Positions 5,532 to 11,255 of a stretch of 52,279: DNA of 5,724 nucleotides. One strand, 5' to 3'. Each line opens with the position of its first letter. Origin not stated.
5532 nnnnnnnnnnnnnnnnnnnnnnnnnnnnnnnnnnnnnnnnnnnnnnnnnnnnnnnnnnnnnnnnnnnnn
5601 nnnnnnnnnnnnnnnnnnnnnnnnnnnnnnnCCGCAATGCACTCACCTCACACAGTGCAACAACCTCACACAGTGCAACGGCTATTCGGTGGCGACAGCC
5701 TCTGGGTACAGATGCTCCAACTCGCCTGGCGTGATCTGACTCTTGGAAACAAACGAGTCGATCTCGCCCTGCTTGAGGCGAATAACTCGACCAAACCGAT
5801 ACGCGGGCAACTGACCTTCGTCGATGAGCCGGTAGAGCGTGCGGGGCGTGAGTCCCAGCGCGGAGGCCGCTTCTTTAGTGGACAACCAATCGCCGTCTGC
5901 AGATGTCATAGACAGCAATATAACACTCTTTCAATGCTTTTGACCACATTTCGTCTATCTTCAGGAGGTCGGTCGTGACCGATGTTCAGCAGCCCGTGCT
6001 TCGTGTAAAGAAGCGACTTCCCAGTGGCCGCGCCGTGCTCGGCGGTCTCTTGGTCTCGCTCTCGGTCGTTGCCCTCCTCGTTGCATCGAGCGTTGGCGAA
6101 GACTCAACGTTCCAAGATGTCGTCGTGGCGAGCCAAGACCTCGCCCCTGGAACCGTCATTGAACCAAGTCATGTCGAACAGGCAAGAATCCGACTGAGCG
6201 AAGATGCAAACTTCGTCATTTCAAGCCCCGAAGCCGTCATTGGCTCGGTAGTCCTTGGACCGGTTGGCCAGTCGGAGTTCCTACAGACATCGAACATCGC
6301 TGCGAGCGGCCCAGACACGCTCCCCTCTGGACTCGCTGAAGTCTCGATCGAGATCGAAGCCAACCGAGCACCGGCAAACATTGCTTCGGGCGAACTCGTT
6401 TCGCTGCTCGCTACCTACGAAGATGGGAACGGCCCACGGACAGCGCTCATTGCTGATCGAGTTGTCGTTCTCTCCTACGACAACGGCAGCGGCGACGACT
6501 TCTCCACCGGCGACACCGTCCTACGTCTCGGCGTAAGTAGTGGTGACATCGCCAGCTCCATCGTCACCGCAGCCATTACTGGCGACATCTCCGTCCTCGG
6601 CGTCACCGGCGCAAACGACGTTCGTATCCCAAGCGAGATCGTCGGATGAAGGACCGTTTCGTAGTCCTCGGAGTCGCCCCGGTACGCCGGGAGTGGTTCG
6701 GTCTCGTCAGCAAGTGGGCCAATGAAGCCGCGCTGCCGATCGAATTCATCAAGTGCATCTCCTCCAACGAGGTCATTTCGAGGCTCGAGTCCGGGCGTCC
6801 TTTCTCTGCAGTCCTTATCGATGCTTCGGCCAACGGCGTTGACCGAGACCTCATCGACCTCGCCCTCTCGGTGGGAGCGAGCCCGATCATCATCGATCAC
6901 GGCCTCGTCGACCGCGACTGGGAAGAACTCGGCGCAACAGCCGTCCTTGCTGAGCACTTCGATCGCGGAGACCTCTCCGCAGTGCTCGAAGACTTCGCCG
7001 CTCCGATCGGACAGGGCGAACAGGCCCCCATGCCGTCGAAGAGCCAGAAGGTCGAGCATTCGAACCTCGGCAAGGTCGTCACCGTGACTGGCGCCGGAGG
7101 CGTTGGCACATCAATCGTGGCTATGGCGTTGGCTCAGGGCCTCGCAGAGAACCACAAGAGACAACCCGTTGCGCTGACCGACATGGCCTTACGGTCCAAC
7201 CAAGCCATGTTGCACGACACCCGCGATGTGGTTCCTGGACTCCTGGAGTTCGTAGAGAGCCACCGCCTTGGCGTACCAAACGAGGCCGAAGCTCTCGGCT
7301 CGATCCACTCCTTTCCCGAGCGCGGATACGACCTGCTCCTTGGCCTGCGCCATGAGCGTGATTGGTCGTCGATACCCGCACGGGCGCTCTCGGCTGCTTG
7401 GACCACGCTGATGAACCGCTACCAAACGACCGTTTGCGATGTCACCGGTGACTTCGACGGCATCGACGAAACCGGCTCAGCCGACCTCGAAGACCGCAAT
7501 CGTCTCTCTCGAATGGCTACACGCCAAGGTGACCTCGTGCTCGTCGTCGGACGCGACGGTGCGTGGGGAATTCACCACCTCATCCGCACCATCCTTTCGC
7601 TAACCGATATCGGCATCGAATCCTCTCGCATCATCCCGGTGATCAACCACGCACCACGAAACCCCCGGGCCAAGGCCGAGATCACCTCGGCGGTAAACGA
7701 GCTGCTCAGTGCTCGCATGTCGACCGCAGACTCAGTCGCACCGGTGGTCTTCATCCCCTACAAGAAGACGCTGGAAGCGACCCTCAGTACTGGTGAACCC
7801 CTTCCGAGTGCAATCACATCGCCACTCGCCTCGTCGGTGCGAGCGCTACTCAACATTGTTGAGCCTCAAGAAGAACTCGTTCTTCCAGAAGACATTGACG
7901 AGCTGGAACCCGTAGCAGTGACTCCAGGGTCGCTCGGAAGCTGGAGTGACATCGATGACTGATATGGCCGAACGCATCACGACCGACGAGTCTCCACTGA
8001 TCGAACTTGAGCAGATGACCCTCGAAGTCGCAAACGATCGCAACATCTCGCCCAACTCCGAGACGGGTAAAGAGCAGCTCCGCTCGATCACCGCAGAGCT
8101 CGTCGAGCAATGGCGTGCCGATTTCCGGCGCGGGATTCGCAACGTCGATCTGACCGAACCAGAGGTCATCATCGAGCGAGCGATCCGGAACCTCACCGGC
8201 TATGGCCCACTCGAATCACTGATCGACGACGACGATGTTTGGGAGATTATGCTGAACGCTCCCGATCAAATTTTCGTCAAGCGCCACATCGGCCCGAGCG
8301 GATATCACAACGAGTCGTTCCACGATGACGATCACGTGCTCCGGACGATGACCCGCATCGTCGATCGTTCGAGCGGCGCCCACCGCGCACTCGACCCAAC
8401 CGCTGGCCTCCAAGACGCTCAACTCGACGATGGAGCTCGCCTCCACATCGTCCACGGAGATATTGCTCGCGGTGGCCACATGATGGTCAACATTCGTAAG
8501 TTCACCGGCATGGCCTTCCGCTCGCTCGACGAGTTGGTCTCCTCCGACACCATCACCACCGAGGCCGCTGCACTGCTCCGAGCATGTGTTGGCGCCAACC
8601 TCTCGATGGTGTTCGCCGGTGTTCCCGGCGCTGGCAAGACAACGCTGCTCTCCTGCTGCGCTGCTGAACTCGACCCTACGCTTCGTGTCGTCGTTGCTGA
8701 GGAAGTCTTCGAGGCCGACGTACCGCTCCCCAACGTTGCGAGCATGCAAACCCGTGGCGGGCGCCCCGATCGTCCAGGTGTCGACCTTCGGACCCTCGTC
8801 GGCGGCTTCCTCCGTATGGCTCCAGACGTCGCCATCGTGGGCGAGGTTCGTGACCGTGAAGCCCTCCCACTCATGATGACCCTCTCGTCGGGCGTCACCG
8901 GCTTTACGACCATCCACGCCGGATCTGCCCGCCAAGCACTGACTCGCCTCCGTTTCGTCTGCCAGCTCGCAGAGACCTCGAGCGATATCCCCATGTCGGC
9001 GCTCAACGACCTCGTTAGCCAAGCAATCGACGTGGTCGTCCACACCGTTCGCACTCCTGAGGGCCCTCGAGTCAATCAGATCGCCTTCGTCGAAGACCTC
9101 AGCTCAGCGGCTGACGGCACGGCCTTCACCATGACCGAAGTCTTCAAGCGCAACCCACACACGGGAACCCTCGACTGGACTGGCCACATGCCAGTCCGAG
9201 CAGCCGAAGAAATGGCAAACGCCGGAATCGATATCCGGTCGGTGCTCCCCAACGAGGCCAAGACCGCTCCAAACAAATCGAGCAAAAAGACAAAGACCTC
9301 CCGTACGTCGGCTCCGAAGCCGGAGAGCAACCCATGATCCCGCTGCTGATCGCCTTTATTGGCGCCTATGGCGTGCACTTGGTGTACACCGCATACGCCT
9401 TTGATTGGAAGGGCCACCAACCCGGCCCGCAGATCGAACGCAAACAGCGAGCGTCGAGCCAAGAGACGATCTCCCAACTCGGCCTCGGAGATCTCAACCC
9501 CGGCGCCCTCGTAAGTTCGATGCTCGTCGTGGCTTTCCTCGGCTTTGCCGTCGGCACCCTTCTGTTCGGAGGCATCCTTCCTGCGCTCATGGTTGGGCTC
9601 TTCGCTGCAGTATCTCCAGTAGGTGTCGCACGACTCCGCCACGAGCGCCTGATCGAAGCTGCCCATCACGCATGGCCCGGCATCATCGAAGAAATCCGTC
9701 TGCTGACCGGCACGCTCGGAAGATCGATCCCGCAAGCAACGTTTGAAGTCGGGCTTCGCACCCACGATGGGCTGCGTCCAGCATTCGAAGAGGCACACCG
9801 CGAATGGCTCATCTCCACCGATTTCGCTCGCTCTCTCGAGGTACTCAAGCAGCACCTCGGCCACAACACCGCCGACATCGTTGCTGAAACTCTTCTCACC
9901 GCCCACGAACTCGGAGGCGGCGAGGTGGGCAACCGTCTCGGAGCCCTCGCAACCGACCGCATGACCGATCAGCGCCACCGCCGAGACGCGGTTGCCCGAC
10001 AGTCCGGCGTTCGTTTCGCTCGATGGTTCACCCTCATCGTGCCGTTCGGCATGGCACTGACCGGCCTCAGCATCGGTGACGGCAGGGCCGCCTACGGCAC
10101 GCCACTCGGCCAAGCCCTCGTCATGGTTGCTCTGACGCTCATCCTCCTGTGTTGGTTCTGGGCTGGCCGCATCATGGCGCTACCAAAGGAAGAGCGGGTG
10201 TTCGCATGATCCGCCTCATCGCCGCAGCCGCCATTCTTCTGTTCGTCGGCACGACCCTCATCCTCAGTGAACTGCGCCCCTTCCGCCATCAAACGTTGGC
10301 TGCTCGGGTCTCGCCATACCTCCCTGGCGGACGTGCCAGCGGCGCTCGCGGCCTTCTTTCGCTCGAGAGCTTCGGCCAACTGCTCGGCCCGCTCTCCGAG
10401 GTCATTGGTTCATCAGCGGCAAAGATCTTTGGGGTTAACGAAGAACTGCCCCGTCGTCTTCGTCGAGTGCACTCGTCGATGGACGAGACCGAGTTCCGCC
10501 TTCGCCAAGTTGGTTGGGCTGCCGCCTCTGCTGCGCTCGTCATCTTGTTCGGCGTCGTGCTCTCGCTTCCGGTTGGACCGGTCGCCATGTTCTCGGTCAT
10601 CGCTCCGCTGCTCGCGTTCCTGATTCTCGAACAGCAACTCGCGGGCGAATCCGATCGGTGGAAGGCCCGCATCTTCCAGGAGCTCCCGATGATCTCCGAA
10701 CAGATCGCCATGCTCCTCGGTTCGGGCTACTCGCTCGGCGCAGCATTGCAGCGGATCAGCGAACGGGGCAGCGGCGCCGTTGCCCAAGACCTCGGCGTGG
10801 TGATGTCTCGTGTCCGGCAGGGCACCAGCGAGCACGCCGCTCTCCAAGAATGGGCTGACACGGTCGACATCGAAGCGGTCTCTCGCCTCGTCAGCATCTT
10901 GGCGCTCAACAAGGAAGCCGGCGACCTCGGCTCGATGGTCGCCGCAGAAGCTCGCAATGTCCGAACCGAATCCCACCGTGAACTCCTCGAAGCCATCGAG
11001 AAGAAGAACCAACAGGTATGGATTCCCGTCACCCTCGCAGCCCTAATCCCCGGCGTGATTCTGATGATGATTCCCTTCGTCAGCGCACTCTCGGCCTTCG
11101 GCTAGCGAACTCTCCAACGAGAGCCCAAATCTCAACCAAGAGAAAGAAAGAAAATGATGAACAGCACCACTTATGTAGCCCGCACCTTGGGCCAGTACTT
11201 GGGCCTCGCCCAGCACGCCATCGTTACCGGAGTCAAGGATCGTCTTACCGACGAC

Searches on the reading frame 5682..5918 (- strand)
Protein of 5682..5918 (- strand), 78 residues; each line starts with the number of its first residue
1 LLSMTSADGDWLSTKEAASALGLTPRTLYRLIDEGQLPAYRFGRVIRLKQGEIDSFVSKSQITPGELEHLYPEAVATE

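Call 27: search_protein_families(library=pfam, proteins=[window:5682-5918:-], max_evalue=1)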
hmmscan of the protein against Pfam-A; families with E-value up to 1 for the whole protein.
window:5682-5918:- (78 aa): 13 families
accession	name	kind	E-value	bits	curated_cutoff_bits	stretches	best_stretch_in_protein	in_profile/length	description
PF12728.13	HTH_17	-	1.1e-13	51.6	27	1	11-59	1-49/51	Helix-turn-helix domain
PF13338.12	AbiEi_4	-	7.9e-06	26.3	25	1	9-37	11-38/49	Transcriptional regulator, AbiEi antitoxin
PF00376.29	MerR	-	1.4e-05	25.3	28.2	1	13-40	1-28/38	MerR family regulatory protein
PF20432.4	Xre-like-HTH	-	0.0015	19.2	25.8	1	12-48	24-61/63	Antitoxin Xre-like helix-turn-helix domain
PF13518.12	HTH_28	-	0.0022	18.5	25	1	11-33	13-34/52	Helix-turn-helix domain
PF13551.12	HTH_29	-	0.0027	18.2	28.1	1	7-33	9-34/64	Winged helix-turn helix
PF02954.25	HTH_8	-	0.0031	17.6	22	1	15-30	22-37/42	Bacterial regulatory protein, Fis family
PF13384.12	HTH_23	-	0.0037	17.5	24.6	1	12-33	18-39/50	Homeodomain-like domain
PF08280.17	HTH_Mga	-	0.013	15.9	23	1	10-34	18-42/59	M protein trans-acting positive regulator (MGA) HTH domain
PF21531.3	Rv2175c_wHTH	-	0.048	14.1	27.1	1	7-45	11-49/57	DNA-binding protein Rv2175c, wHTH domain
PF13411.12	MerR_1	-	0.12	13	21.6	1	13-41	2-30/69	MerR HTH family regulatory protein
PF08281.18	Sigma70_r4_2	-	0.14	12.2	25.7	1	12-31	27-46/54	Sigma-70, region 4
PF10743.14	Phage_Cox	-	0.21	11.9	27.5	1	5-40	5-40/87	Regulatory phage protein cox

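Call 64: search_protein_families(library=ncbifam, proteins=[window:5682-5918:-], max_evalue=0.001)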
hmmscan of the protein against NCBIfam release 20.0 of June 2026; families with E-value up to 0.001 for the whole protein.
window:5682-5918:- (78 aa): 2 families
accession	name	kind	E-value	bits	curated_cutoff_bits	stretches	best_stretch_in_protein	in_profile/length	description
TIGR01764.1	excise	domain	1.7e-14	53.9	28.8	1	11-58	1-48/49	excisionase family DNA-binding protein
NF047737.1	antiphage_MADS1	equivalog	7.2e-09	35.8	80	1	11-56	3-48/49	methylation-associated defense system helix-turn-helix domain-containing protein MAD1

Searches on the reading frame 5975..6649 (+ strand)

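Call 9: search_protein_families(library=pfam, proteins=[window:5975-6649:+], max_evalue=0.01)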
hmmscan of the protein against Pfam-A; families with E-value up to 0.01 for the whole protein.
window:5975-6649:+ (224 aa): 2 families
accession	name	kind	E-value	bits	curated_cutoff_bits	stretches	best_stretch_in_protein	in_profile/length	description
PF08666.17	SAF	-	1e-07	32.9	21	1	48-108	2-62/63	SAF domain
PF13144.11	ChapFlgA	-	6.7e-05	23.4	23.8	1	48-110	2-62/122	Chaperone for flagella basal body P-ring formation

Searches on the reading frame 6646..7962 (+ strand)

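Call 9: search_protein_families(library=pfam, proteins=[window:6646-7962:+], max_evalue=0.01)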
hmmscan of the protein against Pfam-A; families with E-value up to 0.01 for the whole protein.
window:6646-7962:+ (438 aa): 1 family
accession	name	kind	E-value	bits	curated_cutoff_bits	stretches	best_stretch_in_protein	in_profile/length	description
PF01656.29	CbiA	-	0.0011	19.4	25.4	1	145-385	2-124/125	CobQ/CobB/MinD/ParA nucleotide binding domain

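Call 64: search_protein_families(library=ncbifam, proteins=[window:6646-7962:+], max_evalue=0.001)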
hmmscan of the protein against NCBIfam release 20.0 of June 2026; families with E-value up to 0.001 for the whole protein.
window:6646-7962:+ (438 aa): 0 families

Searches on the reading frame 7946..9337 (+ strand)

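Call 9: search_protein_families(library=pfam, proteins=[window:7946-9337:+], max_evalue=0.01)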
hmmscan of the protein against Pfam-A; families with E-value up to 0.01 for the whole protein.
window:7946-9337:+ (463 aa): 1 family
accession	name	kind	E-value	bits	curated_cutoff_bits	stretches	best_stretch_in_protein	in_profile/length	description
PF00437.27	T2SSE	-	1.4e-25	90.2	24.9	1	84-361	3-269/370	Type II/IV secretion system protein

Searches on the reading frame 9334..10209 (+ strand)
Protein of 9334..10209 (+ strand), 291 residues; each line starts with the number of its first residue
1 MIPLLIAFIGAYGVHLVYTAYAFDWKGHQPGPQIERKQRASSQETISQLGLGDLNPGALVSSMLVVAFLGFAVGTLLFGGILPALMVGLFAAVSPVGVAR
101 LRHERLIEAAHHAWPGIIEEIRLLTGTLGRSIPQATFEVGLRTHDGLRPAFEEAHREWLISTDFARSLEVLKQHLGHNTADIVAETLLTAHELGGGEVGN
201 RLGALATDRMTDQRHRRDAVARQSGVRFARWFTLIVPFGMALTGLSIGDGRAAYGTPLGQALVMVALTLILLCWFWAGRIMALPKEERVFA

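Call 9: search_protein_families(library=pfam, proteins=[window:9334-10209:+], max_evalue=0.01)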
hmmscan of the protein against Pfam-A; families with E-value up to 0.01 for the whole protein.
window:9334-10209:+ (291 aa): 0 families

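Call 27: search_protein_families(library=pfam, proteins=[window:9334-10209:+], max_evalue=1)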
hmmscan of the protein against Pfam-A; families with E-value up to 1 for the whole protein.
window:9334-10209:+ (291 aa): 2 families
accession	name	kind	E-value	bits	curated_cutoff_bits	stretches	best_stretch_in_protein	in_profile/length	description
PF00482.28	T2SSF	-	0.046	14.1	25.2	1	144-242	28-121/125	Type II secretion system (T2SS), protein F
PF05425.18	CopD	-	0.092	13.6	32.1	1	227-285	6-69/105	Copper resistance protein D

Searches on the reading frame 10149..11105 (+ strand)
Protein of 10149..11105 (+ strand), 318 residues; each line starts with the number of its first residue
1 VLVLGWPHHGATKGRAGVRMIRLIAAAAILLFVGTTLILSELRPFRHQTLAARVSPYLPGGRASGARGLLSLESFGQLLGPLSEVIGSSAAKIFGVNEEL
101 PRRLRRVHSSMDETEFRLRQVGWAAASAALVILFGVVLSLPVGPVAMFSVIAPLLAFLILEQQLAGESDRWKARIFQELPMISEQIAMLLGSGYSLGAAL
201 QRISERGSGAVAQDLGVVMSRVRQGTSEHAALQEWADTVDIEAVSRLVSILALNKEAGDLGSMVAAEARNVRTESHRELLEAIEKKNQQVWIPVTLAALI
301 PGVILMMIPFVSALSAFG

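Call 9: search_protein_families(library=pfam, proteins=[window:10149-11105:+], max_evalue=0.01)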
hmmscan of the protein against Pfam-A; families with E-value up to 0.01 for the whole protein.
window:10149-11105:+ (318 aa): 1 family
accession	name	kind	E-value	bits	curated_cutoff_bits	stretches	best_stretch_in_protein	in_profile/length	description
PF00482.28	T2SSF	-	5.6e-11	42.9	25.2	1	183-308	2-123/125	Type II secretion system (T2SS), protein F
